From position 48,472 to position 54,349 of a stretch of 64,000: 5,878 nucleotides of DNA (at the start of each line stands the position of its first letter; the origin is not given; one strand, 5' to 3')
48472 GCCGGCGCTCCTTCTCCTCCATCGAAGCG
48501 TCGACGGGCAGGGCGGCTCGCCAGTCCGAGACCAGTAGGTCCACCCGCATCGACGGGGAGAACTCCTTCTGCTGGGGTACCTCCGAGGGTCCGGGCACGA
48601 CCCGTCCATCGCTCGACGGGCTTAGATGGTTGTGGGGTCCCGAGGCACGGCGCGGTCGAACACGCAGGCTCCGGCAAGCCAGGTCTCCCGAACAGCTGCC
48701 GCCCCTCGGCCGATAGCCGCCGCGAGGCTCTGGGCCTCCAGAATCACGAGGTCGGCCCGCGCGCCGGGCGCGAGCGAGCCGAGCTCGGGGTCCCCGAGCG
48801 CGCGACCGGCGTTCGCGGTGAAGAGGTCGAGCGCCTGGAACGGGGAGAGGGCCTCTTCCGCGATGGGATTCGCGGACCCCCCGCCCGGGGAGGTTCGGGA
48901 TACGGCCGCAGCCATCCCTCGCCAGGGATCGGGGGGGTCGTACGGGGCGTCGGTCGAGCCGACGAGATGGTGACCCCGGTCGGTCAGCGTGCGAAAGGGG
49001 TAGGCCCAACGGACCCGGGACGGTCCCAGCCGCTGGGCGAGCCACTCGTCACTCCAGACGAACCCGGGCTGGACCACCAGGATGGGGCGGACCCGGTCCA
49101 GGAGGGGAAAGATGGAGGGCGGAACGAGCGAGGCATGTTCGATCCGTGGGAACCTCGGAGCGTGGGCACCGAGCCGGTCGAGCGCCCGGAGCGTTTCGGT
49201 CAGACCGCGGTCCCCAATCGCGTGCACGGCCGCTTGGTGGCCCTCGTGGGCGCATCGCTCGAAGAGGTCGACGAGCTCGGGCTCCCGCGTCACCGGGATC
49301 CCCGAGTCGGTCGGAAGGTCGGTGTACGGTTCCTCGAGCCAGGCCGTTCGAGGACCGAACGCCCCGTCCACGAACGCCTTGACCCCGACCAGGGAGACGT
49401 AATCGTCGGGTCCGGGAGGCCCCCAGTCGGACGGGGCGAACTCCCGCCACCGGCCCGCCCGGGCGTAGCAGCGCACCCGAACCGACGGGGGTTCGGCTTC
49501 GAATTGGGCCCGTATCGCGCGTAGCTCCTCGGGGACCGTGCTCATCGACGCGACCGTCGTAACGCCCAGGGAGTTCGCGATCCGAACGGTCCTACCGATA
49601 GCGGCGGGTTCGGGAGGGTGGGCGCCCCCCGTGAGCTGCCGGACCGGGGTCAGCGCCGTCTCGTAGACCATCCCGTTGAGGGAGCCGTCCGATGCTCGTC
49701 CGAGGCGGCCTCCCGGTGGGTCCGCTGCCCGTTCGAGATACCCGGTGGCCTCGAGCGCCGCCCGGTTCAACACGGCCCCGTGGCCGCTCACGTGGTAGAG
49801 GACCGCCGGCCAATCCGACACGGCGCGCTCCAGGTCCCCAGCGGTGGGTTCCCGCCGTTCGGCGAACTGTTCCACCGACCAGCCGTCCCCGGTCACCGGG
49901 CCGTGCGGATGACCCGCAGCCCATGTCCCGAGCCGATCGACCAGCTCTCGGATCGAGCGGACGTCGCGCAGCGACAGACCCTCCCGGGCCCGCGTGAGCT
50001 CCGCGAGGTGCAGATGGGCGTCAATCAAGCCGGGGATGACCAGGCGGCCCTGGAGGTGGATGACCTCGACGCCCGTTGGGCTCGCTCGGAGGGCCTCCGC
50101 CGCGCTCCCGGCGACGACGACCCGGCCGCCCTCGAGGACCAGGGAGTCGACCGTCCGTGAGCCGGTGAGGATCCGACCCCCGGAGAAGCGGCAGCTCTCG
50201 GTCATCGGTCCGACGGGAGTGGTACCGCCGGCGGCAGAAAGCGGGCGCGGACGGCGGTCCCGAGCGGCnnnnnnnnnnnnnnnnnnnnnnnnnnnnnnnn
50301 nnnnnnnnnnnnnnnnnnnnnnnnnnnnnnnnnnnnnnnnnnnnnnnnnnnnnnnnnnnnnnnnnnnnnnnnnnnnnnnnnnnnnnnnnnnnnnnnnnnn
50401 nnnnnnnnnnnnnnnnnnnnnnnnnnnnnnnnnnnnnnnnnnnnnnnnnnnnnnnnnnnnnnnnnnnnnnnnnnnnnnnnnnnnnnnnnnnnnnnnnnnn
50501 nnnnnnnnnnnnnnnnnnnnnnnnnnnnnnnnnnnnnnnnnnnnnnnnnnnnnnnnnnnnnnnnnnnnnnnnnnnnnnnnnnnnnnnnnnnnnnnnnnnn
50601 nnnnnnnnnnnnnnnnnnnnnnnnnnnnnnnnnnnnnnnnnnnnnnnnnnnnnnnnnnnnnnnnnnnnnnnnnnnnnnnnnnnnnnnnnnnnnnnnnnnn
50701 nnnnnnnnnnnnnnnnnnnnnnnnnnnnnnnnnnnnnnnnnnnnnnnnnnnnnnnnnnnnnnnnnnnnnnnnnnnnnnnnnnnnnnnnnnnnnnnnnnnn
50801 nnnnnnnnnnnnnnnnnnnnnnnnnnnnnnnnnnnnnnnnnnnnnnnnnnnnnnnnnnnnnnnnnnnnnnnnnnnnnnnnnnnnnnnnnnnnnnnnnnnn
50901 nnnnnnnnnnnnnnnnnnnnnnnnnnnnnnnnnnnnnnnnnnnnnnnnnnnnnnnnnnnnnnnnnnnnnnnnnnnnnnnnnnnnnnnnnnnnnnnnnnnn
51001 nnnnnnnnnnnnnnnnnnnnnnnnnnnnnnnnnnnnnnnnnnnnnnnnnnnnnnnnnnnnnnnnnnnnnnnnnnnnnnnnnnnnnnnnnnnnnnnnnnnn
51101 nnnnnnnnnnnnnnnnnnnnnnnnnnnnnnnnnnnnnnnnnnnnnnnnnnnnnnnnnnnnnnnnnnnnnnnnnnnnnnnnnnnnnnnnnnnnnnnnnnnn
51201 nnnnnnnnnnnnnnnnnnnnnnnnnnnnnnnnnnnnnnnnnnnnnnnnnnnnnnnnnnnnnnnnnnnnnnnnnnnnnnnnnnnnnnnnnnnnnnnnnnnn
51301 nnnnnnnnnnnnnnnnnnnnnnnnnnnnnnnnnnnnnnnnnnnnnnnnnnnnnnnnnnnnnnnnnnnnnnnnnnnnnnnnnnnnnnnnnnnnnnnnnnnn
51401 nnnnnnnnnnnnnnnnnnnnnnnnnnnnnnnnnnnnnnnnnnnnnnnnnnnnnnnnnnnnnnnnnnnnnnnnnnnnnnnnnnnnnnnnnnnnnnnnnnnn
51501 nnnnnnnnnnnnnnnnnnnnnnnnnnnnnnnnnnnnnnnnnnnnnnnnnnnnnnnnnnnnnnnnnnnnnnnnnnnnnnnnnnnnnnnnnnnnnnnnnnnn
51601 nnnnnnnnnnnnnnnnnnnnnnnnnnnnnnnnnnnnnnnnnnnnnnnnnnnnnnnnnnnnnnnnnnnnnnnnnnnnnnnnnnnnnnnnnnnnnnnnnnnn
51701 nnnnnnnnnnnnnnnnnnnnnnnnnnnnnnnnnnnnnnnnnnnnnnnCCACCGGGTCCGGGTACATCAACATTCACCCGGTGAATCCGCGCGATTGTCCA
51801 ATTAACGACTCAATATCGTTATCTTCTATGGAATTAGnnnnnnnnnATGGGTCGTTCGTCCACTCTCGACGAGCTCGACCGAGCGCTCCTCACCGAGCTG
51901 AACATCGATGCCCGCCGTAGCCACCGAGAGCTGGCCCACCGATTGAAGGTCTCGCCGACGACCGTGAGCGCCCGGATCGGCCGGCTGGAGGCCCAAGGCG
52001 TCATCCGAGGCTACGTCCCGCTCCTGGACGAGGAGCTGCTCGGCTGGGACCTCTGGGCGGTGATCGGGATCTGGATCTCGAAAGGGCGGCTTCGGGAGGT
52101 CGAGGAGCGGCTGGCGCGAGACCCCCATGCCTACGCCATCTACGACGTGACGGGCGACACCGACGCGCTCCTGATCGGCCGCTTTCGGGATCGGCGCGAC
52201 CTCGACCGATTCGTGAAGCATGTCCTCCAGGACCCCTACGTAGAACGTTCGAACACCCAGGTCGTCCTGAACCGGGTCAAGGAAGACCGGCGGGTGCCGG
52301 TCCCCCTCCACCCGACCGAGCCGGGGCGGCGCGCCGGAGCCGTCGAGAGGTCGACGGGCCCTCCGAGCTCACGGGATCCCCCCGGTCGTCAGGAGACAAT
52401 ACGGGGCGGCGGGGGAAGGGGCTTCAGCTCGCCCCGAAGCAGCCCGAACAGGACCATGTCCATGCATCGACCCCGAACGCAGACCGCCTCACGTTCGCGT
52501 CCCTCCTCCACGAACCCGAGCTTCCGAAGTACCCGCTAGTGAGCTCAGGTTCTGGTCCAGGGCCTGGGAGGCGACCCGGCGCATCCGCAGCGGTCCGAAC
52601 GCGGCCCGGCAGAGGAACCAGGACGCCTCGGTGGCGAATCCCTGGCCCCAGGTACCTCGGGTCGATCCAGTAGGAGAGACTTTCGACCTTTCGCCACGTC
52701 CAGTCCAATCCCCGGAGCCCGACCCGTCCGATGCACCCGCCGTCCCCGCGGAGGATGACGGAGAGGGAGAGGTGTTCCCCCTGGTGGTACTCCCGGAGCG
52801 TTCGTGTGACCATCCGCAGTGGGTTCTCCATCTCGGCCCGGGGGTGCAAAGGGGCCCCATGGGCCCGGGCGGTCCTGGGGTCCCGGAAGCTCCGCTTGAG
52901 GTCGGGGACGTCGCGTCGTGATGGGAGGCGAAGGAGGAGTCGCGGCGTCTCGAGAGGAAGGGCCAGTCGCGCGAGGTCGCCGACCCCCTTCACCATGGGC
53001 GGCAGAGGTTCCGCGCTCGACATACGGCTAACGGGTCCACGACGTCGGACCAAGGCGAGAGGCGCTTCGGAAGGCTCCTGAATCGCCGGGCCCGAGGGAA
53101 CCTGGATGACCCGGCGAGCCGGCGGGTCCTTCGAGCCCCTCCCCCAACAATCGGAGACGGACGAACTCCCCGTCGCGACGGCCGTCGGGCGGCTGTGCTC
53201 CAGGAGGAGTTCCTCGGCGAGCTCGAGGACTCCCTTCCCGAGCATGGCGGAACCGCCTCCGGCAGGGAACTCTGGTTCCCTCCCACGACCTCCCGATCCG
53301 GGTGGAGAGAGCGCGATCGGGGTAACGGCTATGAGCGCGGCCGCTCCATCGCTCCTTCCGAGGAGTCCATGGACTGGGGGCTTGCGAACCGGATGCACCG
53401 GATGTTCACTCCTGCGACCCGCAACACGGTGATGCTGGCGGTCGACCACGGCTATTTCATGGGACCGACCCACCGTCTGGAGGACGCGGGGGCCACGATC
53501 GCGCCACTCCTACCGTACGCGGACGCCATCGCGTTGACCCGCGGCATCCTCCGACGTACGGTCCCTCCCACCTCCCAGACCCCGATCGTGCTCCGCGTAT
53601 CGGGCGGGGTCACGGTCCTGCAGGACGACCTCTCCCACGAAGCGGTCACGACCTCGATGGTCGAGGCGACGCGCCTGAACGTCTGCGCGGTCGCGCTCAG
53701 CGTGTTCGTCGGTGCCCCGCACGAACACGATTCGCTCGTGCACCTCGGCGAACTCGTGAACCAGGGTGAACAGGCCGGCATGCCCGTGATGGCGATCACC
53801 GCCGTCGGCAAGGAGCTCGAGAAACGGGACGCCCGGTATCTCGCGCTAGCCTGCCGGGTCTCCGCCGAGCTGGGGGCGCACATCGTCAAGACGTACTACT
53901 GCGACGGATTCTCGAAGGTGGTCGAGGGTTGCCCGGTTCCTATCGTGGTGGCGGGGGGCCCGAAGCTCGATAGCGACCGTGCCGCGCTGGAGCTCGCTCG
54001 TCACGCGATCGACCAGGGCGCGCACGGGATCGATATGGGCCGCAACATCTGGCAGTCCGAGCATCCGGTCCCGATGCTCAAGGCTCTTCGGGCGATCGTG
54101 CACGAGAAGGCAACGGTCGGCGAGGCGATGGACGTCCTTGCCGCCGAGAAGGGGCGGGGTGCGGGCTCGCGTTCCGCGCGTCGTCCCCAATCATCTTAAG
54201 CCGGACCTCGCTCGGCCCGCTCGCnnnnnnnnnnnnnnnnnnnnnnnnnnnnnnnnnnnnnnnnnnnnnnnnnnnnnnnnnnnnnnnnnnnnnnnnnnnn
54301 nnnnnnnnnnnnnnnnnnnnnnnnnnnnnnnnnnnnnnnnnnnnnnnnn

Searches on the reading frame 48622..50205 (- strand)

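Call 69: search_protein_families(library=pfam, proteins=[window:48622-50205:-], max_evalue=0.001)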
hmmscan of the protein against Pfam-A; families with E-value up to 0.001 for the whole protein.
window:48622-50205:- (527 aa): 2 families
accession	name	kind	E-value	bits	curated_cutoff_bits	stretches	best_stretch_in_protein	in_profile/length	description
PF07969.17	Amidohydro_3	-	4.4e-83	280.8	29.7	1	47-516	1-472/472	Amidohydrolase family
PF01979.26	Amidohydro_1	-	1e-11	45.1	25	1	426-496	259-325/345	Amidohydrolase family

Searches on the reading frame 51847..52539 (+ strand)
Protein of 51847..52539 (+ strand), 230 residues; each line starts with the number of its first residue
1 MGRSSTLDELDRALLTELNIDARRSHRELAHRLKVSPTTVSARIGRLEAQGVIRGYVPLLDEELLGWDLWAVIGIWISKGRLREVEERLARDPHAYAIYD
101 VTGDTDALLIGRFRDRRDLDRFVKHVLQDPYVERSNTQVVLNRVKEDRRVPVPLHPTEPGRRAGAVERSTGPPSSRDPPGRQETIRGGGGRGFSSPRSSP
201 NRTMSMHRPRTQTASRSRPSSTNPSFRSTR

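Call 69: search_protein_families(library=pfam, proteins=[window:51847-52539:+], max_evalue=0.001)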
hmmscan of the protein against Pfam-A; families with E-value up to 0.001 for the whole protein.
window:51847-52539:+ (230 aa): 5 families
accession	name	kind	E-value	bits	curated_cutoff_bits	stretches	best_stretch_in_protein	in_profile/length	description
PF13404.12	HTH_AsnC-type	-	5.5e-14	52.1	27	1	7-48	1-42/42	AsnC-type helix-turn-helix domain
PF13412.12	HTH_24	-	1.5e-12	47.3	21.9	1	7-54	1-48/48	Winged helix-turn-helix DNA-binding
PF01037.27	AsnC_trans_reg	-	2.7e-12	46.8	25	1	75-142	3-72/73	Lrp/AsnC ligand binding domain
PF13545.12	HTH_Crp_2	-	7.3e-06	26.3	27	1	19-65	18-67/70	Crp-like helix-turn-helix domain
PF12840.13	HTH_20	-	0.00057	20.2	27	0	8-54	3-49/51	Helix-turn-helix domain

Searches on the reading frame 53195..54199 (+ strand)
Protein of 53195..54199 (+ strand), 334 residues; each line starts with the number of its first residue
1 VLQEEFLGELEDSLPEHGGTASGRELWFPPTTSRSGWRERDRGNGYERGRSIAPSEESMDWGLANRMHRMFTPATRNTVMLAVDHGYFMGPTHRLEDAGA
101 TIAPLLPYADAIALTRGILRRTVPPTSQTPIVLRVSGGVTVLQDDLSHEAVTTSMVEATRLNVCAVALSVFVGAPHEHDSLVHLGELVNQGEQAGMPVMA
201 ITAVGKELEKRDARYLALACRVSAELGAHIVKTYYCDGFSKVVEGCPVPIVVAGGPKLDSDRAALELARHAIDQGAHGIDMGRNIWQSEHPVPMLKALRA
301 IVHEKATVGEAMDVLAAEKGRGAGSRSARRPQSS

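Call 69: search_protein_families(library=pfam, proteins=[window:53195-54199:+], max_evalue=0.001)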
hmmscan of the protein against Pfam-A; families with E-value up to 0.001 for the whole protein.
window:53195-54199:+ (334 aa): 1 family
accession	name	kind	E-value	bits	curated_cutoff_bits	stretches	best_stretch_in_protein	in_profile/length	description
PF01791.15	DeoC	-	7.2e-24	85.1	23.8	1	78-288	1-229/229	DeoC/LacD family aldolase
